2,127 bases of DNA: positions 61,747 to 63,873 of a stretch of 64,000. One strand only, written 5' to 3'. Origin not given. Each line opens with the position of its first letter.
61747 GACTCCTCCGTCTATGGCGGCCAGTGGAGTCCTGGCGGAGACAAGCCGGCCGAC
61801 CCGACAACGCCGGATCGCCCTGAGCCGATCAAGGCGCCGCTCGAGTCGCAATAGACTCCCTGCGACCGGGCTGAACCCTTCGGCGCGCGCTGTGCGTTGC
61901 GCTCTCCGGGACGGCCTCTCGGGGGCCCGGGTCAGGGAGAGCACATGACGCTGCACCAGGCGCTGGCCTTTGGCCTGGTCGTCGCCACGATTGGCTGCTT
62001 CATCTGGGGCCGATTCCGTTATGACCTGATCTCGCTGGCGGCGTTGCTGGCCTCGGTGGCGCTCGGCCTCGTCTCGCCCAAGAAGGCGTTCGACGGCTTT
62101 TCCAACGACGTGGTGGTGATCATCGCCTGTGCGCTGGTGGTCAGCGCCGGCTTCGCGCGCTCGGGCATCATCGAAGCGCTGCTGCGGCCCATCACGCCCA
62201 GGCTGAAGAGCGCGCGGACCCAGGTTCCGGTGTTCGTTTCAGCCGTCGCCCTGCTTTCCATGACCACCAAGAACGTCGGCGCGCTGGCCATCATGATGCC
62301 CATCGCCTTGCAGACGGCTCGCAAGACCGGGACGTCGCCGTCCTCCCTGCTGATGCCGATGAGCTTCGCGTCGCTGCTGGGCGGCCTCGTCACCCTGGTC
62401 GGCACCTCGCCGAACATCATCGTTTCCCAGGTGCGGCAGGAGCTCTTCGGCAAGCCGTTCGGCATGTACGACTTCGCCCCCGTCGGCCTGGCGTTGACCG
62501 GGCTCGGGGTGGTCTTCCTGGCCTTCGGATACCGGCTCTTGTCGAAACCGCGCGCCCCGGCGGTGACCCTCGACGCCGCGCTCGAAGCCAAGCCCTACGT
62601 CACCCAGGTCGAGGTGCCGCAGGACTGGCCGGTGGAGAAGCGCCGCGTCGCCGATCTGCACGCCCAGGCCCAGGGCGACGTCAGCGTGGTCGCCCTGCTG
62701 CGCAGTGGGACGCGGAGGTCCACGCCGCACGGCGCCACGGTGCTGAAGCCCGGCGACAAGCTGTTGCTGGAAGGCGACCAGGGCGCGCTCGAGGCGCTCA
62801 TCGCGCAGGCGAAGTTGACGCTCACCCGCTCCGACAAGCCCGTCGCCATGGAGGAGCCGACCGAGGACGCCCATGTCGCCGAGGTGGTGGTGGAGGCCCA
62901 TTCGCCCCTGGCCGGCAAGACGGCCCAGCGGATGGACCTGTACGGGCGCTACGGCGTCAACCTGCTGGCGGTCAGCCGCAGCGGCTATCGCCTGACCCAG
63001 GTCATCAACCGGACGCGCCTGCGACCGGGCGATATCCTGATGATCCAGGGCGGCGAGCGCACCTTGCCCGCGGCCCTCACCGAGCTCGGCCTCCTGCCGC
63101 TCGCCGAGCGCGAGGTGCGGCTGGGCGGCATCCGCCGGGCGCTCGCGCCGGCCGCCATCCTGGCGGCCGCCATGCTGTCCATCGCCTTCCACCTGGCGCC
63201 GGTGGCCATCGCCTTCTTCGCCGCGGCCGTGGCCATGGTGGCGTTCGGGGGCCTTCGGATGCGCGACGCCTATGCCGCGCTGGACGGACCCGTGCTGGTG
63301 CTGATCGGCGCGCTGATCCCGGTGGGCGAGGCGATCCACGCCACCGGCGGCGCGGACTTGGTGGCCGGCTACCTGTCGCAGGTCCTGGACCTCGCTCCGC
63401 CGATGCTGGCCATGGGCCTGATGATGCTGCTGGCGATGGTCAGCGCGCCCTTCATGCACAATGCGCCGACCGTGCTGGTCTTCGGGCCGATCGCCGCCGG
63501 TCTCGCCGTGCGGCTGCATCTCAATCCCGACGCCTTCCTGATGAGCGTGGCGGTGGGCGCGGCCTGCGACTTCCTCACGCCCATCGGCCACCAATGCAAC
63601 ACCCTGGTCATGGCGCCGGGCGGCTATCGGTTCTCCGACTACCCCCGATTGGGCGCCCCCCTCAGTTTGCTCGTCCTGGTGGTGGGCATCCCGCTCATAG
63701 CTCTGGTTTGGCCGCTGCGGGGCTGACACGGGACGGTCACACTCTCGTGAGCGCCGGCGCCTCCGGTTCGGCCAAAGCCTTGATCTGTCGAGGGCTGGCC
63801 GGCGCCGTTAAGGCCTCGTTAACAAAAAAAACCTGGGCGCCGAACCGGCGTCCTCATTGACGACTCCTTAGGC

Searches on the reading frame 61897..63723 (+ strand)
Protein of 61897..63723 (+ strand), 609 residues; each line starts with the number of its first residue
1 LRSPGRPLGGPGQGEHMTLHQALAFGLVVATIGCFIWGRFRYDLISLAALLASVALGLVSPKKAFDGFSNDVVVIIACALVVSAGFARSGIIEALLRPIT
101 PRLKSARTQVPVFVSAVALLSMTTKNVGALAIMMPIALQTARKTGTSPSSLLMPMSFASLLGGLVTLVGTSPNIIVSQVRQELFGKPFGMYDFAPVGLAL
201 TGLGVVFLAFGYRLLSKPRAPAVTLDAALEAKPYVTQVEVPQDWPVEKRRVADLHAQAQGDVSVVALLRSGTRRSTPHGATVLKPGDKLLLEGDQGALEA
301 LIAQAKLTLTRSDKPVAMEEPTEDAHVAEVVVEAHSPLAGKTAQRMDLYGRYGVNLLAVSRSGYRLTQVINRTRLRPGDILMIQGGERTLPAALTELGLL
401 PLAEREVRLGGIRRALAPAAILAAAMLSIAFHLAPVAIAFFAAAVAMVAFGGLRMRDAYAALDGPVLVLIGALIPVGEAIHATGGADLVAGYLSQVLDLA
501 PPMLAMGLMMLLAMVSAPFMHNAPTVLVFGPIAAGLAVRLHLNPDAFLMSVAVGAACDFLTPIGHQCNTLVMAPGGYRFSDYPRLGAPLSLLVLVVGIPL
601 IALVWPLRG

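Call 57: find_encoding_contigs(protein=window:61897-63723:+, flank=10000, max_places=2)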
Protein window:61897-63723:+ (609 aa): no gene with exactly this product is on record in the collection.
